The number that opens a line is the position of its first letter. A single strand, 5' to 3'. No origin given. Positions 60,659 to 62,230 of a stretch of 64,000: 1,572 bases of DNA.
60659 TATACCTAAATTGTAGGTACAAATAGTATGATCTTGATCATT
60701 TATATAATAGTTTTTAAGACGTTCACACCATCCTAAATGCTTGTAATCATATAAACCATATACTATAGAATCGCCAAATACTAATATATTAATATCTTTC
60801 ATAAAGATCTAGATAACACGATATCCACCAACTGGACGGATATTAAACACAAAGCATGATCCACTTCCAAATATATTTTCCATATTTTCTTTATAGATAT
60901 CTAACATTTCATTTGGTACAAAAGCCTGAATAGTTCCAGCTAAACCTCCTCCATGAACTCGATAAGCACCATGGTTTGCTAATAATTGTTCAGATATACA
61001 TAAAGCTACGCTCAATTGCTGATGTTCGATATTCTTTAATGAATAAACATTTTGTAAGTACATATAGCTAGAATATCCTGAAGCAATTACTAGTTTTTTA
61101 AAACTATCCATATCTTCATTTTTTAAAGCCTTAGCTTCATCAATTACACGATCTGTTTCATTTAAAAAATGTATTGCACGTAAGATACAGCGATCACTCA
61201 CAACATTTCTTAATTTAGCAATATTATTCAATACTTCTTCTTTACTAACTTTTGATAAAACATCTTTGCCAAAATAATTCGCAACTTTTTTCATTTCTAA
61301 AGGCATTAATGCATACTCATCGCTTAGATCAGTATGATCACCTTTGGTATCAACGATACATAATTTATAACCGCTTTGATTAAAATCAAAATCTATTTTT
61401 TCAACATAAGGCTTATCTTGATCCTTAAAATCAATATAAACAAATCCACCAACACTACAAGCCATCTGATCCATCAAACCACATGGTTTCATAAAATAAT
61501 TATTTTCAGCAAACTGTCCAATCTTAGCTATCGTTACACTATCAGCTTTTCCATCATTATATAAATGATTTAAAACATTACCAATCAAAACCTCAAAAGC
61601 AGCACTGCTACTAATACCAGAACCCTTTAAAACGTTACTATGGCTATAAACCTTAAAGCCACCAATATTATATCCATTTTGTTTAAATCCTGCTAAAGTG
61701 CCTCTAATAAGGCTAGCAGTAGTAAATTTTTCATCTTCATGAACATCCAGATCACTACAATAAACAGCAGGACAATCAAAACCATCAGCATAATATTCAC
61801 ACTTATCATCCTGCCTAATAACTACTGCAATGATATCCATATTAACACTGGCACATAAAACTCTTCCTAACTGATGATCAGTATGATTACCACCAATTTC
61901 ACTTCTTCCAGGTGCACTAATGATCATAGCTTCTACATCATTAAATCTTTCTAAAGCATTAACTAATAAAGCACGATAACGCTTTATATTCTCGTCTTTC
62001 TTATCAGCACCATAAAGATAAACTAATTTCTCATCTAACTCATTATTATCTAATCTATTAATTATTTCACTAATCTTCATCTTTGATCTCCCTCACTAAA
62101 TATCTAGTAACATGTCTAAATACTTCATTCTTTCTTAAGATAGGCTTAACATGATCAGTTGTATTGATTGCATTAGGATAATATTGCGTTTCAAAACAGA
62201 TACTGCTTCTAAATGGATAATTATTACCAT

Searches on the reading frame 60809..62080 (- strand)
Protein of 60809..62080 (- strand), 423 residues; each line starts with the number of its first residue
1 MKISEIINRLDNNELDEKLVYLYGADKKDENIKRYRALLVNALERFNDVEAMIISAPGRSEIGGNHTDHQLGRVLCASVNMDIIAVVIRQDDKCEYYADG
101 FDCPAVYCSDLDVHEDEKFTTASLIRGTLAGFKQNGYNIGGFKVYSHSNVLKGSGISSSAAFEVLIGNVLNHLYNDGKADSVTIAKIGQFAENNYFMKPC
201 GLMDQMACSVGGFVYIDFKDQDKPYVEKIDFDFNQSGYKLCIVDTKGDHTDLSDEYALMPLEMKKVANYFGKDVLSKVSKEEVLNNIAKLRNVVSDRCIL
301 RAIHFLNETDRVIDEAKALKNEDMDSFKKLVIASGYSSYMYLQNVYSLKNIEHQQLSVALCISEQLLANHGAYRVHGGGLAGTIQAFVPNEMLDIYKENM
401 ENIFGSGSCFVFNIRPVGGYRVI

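Call 46: find_encoding_contigs(protein=window:60809-62080:-, flank=10000, max_places=1)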
Protein window:60809-62080:- (423 aa): 1 contig read that carries it; 1 place shown.
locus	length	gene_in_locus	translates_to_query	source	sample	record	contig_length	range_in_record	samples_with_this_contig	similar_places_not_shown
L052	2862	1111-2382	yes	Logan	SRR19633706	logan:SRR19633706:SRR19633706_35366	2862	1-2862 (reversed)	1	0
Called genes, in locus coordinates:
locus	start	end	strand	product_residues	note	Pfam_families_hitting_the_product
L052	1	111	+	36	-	?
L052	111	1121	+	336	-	PF01263:Aldose_epim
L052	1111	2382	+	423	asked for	PF10509:GalKase_gal_bdg, PF00288:GHMP_kinases_N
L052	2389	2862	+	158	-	?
